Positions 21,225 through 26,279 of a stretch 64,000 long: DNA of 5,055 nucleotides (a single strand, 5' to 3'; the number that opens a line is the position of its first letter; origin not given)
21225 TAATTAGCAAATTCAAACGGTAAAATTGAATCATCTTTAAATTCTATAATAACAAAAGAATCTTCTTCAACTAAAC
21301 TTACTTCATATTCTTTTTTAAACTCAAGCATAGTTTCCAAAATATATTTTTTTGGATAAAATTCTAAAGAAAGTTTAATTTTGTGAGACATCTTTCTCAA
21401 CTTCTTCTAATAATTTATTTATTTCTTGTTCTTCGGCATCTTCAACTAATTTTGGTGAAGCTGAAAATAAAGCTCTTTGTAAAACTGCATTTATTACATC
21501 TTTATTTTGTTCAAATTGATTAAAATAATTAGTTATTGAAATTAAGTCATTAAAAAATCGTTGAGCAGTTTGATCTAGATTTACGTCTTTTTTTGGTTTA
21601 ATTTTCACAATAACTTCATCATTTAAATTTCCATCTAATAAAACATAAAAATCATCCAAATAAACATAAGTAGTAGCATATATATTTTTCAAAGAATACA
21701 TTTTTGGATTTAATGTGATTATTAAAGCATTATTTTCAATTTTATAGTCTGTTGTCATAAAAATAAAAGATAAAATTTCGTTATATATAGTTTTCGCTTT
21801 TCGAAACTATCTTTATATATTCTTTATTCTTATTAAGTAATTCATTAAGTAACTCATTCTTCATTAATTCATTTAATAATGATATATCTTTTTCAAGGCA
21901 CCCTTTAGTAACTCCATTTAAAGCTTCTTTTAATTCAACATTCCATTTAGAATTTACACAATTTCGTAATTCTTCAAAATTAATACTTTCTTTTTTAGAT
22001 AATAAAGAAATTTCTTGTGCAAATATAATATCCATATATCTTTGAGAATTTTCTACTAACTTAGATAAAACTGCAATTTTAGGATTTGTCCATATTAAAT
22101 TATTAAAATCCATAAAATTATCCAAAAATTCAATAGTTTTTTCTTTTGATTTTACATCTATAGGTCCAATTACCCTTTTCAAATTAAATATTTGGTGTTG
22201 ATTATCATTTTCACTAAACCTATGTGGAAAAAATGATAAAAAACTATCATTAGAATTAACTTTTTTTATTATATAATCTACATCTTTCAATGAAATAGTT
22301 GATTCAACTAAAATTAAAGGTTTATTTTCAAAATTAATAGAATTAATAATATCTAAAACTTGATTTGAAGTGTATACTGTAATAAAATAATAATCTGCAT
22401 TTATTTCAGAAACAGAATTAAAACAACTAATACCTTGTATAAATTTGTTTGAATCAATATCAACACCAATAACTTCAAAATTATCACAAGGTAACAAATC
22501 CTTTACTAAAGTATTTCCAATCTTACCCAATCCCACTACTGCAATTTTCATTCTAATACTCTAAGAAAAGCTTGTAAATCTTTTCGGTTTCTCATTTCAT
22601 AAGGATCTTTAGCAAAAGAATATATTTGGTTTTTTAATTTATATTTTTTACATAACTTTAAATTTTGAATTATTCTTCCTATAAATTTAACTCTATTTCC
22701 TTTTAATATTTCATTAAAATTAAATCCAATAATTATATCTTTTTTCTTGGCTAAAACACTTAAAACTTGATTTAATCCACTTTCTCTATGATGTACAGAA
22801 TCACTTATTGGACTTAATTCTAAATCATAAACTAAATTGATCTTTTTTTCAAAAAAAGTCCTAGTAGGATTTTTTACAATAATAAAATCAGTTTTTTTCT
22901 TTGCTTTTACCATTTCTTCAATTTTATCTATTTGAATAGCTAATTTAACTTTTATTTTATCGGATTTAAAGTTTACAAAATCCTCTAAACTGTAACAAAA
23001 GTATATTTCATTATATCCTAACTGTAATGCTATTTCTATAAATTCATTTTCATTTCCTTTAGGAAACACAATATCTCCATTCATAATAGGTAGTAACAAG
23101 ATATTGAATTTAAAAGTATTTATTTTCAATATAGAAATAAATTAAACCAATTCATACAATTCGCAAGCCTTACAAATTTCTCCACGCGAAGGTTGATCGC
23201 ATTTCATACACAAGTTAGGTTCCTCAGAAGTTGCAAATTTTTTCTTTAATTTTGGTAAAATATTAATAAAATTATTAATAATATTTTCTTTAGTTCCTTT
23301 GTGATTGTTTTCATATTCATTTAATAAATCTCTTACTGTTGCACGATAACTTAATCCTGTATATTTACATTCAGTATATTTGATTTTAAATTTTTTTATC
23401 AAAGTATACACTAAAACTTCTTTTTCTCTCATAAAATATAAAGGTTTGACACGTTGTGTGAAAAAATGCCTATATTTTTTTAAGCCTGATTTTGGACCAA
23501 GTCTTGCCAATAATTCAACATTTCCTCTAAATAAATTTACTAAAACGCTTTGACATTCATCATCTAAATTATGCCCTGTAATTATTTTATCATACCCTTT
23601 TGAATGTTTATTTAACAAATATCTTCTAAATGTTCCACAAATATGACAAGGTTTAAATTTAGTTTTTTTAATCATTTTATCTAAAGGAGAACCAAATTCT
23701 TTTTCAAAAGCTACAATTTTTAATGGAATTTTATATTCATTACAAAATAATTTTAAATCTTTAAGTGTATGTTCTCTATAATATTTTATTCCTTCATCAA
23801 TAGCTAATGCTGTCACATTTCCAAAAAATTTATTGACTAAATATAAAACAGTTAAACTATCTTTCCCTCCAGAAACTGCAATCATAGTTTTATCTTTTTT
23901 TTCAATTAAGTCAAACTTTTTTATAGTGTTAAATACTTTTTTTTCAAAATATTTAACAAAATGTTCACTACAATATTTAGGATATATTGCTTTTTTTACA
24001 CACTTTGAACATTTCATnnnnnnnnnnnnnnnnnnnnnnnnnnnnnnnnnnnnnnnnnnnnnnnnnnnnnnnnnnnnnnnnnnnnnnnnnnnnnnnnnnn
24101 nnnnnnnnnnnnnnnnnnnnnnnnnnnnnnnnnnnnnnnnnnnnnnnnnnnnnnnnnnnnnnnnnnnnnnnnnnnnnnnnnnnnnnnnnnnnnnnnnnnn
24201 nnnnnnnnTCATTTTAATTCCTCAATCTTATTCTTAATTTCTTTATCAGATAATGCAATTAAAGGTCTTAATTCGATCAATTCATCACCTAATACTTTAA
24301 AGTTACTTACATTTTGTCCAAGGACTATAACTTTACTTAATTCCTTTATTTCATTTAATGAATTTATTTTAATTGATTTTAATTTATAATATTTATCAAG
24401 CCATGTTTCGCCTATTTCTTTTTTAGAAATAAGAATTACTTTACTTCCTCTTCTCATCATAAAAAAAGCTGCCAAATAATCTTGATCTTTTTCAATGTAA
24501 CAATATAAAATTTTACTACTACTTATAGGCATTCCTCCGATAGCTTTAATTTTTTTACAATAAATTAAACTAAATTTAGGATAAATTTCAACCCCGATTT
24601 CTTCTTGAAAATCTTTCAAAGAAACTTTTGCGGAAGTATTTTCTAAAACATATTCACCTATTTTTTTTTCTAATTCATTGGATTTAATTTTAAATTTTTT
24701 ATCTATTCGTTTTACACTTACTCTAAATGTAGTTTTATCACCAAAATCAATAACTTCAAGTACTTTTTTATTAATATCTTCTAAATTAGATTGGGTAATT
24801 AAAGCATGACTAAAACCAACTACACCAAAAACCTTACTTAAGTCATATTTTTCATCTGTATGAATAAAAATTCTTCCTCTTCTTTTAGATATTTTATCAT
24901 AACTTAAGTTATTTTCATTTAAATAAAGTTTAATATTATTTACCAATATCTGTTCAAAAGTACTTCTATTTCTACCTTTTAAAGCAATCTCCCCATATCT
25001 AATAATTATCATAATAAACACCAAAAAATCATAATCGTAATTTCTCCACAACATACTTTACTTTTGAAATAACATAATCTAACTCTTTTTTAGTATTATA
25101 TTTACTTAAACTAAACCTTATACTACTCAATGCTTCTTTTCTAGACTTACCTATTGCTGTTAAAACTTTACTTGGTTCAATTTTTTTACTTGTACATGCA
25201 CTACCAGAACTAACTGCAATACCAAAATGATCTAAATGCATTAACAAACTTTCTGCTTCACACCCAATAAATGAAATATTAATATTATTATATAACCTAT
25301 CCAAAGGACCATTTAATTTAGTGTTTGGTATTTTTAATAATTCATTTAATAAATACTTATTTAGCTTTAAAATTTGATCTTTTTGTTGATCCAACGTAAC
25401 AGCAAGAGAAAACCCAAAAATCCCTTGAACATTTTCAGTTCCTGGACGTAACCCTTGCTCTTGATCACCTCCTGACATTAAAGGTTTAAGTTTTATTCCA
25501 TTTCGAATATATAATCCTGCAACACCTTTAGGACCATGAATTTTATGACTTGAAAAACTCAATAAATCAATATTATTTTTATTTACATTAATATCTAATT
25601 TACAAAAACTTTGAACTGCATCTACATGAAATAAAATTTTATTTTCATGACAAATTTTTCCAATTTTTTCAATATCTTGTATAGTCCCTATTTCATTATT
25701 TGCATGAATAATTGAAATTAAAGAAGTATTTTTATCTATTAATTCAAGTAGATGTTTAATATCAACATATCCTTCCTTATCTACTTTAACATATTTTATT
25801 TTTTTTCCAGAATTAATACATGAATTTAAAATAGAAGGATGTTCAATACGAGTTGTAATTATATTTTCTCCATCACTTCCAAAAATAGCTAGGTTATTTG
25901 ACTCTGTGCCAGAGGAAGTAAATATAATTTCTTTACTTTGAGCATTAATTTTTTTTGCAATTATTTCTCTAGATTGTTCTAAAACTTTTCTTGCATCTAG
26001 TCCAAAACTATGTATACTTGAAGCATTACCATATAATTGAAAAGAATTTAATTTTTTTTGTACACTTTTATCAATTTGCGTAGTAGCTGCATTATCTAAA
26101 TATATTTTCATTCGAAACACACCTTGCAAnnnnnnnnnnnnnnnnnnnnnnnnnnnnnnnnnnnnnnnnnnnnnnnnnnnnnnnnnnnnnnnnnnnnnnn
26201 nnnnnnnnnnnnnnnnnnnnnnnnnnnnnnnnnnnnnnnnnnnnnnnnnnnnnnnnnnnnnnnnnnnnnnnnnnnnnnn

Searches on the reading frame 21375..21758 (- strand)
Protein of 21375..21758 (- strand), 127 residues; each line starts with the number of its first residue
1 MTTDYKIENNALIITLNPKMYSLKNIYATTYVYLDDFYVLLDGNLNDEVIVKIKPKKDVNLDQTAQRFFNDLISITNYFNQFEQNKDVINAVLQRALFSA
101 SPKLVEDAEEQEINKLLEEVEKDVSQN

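Call 8: search_protein_families(library=pfam, proteins=[window:21375-21758:-], max_evalue=0.001)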
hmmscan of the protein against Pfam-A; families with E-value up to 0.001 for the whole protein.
window:21375-21758:- (127 aa): 0 families

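Call 10: search_protein_families(library=ncbifam, proteins=[window:21375-21758:-], max_evalue=0.1)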
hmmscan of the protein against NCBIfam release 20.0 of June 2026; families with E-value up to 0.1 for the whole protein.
window:21375-21758:- (127 aa): 3 families
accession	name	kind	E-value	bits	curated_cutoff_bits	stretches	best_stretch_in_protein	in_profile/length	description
TIGR03976.1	chp_LLNDYxLRE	equivalog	2.8e-08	34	50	1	18-100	3-87/90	His-Xaa-Ser system protein HxsD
NF038315.1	HxsD_rel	equivalog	0.022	14.9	41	1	14-76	1-61/62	HxsD-like protein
NF043012.1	LacAcidTportLarD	equivalog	0.042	13.3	390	1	65-105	88-128/237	D/L-lactic acid transporter LarD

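Call 64: search_protein_families(library=padloc, proteins=[window:21375-21758:-], max_evalue=0.001)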
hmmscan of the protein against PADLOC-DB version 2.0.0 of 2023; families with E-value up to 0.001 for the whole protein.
window:21375-21758:- (127 aa): 0 families

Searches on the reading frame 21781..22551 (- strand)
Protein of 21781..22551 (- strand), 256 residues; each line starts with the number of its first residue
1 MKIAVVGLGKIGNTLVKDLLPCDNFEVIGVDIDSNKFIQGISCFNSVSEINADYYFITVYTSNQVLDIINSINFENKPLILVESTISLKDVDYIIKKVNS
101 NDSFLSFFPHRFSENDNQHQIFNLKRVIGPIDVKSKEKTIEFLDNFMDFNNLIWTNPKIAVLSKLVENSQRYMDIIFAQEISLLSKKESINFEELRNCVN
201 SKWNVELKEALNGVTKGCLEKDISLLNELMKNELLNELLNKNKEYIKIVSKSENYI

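Call 8: search_protein_families(library=pfam, proteins=[window:21781-22551:-], max_evalue=0.001)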
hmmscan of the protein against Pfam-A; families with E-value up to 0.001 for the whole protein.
window:21781-22551:- (256 aa): 2 families
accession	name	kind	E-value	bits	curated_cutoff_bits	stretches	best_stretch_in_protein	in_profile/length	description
PF00984.24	UDPG_MGDP_dh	-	3.1e-08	34.1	25.4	1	160-233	3-78/94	UDP-glucose/GDP-mannose dehydrogenase family, central domain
PF03721.20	UDPG_MGDP_dh_N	-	2.3e-06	27.7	27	0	1-36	1-35/187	UDP-glucose/GDP-mannose dehydrogenase family, NAD binding domain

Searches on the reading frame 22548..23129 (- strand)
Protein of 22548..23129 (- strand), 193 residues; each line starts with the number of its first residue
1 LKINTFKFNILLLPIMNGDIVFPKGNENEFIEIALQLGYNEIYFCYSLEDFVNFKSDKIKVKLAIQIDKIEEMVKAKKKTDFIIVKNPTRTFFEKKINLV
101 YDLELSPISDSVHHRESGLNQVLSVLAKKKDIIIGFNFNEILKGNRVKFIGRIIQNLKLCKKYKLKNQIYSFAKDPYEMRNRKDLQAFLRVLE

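Call 8: search_protein_families(library=pfam, proteins=[window:22548-23129:-], max_evalue=0.001)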
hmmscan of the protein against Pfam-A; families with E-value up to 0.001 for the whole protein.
window:22548-23129:- (193 aa): 1 family
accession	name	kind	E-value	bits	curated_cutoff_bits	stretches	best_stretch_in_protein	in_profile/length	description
PF01876.22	RNase_P_p30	-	4.3e-06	26.8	35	1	77-192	86-200/214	RNase P subunit p30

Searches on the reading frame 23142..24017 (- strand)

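Call 8: search_protein_families(library=pfam, proteins=[window:23142-24017:-], max_evalue=0.001)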
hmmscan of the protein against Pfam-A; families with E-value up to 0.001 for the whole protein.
window:23142-24017:- (291 aa): 5 families
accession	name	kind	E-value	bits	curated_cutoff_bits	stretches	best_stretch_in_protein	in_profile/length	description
PF01171.26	ATP_bind_3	-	1.6e-12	48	27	1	44-216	2-165/182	PP-loop family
PF01507.26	PAPS_reduct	-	0.00011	22.7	22.5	1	44-206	2-150/175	Phosphoadenosine phosphosulfate reductase domain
PF03054.22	tRNA_Me_trans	-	0.00014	22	20.6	0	43-150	2-127/202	tRNA methyl transferase HUP domain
PF06508.19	QueC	-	0.00018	21.5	22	1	44-105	2-61/210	Queuosine biosynthesis protein QueC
PF02540.23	NAD_synthase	-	0.0009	18.9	21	0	42-149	19-127/242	NAD synthase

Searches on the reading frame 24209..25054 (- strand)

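Call 8: search_protein_families(library=pfam, proteins=[window:24209-25054:-], max_evalue=0.001)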
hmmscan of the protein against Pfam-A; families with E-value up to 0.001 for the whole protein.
window:24209-25054:- (281 aa): 2 families
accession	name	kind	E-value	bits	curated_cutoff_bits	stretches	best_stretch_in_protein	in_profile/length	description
PF22025.1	ThiI_fer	-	1.9e-18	67.1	25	1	15-82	1-72/72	ThiI ferredoxin-like domain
PF02926.22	THUMP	-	7.6e-11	42.7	20.6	1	89-165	2-82/84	THUMP domain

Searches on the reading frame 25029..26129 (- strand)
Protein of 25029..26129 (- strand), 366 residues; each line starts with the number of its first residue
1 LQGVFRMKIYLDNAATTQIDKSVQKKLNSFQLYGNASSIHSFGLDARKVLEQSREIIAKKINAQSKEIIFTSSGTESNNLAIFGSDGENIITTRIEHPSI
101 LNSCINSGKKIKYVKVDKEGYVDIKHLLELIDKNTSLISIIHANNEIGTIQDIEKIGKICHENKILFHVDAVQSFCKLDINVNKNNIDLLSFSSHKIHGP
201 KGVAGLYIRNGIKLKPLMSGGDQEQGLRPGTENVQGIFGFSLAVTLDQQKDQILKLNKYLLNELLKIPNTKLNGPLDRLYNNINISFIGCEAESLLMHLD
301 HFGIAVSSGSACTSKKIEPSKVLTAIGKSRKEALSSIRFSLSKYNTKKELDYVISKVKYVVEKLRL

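Call 8: search_protein_families(library=pfam, proteins=[window:25029-26129:-], max_evalue=0.001)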
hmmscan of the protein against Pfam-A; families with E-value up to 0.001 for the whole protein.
window:25029-26129:- (366 aa): 5 families
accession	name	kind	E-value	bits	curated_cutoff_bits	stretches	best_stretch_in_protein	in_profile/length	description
PF00266.25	Aminotran_5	-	3.8e-80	270.1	21.5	1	9-353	1-371/371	Aminotransferase class-V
PF00155.27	Aminotran_1_2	-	9.8e-10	38.6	19.7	1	48-171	42-186/361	Aminotransferase class I and II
PF01041.23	DegT_DnrJ_EryC1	-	8.8e-09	35.5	19.8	1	65-175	39-150/360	DegT/DnrJ/EryC1/StrS aminotransferase family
PF01212.27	Beta_elim_lyase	-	2.1e-06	27.7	27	1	66-171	48-169/288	Beta-eliminating lyase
PF01053.26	Cys_Met_Meta_PP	-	0.00011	21.3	27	1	65-172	67-175/381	Cys/Met metabolism PLP-dependent enzyme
